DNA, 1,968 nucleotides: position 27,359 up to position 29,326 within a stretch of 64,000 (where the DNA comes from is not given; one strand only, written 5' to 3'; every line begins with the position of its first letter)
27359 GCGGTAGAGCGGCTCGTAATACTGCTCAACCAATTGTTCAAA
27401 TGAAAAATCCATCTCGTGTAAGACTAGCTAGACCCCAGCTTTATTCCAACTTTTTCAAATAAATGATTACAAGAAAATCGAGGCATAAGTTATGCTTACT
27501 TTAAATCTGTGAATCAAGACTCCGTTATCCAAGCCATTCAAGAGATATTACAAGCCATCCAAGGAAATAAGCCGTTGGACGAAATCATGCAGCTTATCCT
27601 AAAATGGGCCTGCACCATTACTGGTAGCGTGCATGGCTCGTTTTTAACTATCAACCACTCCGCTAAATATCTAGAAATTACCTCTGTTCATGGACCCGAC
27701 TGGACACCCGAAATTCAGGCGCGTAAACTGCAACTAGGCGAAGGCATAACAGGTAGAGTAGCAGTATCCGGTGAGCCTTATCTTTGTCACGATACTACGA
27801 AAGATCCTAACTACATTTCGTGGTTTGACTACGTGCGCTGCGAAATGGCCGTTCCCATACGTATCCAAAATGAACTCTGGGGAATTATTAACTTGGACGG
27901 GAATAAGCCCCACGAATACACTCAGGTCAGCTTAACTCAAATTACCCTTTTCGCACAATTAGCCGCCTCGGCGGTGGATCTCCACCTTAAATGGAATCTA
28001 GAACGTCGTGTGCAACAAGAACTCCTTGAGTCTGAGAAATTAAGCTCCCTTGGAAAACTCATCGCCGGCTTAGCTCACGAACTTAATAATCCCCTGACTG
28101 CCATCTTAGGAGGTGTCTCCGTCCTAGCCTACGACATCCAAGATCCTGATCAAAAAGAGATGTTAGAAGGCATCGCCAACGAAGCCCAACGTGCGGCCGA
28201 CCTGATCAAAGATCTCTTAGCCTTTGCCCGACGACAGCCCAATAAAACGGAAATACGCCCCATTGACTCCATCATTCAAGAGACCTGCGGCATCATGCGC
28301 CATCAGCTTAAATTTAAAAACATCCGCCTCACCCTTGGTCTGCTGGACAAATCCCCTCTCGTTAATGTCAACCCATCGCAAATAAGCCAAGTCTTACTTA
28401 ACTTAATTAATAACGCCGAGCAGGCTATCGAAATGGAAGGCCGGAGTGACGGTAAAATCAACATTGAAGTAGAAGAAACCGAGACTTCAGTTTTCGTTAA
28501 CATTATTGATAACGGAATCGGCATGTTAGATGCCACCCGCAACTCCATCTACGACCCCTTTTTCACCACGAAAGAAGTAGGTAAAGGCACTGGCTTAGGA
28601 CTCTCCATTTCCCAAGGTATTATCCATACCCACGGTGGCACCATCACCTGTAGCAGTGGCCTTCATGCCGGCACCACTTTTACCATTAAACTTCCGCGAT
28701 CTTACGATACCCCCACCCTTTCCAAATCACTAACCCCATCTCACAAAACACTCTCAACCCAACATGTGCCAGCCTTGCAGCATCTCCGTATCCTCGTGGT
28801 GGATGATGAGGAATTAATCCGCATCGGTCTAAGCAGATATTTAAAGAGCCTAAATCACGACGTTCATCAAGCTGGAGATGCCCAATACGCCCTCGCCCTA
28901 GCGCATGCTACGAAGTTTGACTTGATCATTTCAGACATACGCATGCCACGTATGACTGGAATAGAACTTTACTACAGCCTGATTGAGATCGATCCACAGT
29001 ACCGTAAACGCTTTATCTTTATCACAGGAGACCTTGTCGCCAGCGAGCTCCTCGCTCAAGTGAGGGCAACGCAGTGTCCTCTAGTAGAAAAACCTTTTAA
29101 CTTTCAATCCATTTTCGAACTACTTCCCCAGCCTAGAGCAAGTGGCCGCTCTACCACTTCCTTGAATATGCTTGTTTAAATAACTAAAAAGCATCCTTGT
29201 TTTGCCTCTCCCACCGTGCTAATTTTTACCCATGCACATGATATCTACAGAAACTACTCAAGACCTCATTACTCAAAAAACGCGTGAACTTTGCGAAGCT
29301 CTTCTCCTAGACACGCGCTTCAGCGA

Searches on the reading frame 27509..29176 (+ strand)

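Call 18: search_protein_families(library=pfam, proteins=[window:27509-29176:+], max_evalue=0.00001)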
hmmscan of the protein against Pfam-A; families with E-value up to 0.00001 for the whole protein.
window:27509-29176:+ (556 aa): 5 families
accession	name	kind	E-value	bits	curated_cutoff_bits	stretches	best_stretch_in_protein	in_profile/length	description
PF02518.31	HATPase_c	-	3.2e-21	76.3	26.4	1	289-397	3-109/111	Histidine kinase-, DNA gyrase B-, and HSP90-like ATPase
PF13185.12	GAF_2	-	5.9e-18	65.8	28.6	1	22-157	3-136/136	GAF domain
PF00072.30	Response_reg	-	5.4e-17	62.4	30.2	1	428-537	1-108/111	Response regulator receiver domain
PF00512.31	HisKA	-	1.1e-16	61.1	26.9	1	181-243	2-64/66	His Kinase A (phospho-acceptor) domain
PF01590.32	GAF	-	1.5e-11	45.4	22.4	1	23-156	2-133/133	GAF domain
